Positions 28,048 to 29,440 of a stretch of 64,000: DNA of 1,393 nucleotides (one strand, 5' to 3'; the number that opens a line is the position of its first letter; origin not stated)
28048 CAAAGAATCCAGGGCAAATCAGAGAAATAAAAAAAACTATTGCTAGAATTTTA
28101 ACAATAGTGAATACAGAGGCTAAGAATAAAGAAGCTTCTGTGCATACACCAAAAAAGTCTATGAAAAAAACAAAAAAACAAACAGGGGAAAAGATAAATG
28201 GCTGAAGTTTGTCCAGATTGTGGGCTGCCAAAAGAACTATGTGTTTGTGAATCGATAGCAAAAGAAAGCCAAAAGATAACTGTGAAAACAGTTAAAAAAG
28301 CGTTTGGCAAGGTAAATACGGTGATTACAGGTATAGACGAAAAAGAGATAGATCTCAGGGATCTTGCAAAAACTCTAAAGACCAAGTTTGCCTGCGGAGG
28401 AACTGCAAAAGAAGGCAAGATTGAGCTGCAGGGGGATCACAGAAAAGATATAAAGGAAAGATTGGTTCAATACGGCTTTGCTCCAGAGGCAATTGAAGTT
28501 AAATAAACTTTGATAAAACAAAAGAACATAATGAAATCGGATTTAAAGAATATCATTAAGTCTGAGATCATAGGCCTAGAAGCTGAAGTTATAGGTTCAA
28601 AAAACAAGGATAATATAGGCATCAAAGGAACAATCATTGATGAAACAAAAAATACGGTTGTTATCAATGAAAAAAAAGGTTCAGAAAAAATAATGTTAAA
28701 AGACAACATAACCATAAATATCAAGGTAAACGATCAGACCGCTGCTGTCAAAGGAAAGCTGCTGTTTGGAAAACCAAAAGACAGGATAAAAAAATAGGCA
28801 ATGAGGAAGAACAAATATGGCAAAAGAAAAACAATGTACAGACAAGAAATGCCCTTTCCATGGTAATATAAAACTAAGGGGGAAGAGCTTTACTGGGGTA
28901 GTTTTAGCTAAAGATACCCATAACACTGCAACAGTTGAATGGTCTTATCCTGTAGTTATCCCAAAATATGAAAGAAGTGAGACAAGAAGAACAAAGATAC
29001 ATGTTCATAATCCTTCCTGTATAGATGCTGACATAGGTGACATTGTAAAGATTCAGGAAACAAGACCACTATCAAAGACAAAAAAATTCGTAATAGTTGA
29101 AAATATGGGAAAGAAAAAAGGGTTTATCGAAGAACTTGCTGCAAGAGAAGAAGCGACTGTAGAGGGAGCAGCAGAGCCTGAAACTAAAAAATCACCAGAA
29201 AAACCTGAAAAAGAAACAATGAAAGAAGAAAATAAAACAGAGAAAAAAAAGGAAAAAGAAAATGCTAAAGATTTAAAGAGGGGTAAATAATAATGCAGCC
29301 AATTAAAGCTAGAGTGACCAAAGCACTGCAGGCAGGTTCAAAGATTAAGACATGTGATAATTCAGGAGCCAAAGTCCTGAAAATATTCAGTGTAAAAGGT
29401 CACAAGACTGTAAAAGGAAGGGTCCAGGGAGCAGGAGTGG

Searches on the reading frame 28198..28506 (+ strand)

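Call 7: search_protein_families(library=pfam, proteins=[window:28198-28506:+], max_evalue=0.01)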
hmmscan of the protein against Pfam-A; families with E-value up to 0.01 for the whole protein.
window:28198-28506:+ (102 aa): 4 families
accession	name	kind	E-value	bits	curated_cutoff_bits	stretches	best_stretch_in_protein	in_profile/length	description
PF01253.27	SUI1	-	2.1e-21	76.6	25.5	1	24-94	2-76/77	Translation initiation factor SUI1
PF03942.20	DTW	-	0.0028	17.9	33.7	1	3-29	2-29/195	DTW domain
PF14172.12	DUF4309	-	0.003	17.9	25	1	19-70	71-122/133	Domain of unknown function (DUF4309)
PF05046.19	Img2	-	0.006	17.3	34.4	0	43-94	27-84/84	Mitochondrial large subunit ribosomal protein (Img2)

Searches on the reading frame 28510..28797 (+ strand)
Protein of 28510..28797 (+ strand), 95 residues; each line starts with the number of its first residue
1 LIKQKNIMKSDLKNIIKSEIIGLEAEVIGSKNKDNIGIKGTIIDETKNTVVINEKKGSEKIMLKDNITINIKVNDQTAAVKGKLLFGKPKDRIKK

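Call 7: search_protein_families(library=pfam, proteins=[window:28510-28797:+], max_evalue=0.01)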
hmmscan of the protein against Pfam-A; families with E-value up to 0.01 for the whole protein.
window:28510-28797:+ (95 aa): 1 family
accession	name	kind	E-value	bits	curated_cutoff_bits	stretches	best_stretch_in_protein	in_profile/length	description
PF01868.21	RNase_P-MRP_p29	-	1.5e-19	70.1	27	1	13-95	1-84/84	Ribonuclease P/MRP, subunit p29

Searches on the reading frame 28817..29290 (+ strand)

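Call 7: search_protein_families(library=pfam, proteins=[window:28817-29290:+], max_evalue=0.01)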
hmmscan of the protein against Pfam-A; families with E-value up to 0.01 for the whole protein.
window:28817-29290:+ (157 aa): 2 families
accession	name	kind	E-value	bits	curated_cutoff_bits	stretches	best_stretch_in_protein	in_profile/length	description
PF00366.26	Ribosomal_S17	-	3.5e-22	78.7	25.9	1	27-95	1-68/68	Ribosomal protein S17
PF16205.10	Ribosomal_S17_N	-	0.00031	21.6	27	1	2-23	46-67/69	Ribosomal_S17 N-terminal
